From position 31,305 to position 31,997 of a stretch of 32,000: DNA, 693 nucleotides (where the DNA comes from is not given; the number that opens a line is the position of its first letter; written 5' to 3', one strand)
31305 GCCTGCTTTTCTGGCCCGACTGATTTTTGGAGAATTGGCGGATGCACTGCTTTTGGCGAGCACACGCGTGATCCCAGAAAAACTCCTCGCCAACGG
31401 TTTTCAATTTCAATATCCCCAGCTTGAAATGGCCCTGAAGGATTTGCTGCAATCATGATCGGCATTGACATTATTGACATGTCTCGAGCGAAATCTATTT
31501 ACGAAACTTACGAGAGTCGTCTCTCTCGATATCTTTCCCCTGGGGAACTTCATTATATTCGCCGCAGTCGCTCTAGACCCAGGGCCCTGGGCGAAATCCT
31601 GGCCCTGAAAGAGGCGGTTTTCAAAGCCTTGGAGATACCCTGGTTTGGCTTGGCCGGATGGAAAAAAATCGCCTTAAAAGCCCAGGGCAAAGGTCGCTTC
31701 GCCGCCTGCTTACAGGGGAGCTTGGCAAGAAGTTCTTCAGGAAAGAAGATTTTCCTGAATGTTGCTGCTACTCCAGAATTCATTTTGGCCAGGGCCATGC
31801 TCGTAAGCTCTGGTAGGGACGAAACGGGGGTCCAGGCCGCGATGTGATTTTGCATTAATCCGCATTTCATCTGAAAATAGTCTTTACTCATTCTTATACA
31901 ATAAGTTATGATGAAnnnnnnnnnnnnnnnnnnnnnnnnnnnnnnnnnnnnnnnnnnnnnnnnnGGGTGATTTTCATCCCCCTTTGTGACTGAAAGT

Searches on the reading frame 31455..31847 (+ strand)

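Call 15: search_protein_families(library=pfam, proteins=[window:31455-31847:+])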
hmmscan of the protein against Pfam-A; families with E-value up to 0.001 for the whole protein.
window:31455-31847:+ (130 aa): 1 family
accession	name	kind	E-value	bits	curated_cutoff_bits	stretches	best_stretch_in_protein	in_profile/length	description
PF01648.25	ACPS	-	3.7e-09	37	25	1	2-85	2-87/111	4'-phosphopantetheinyl transferase superfamily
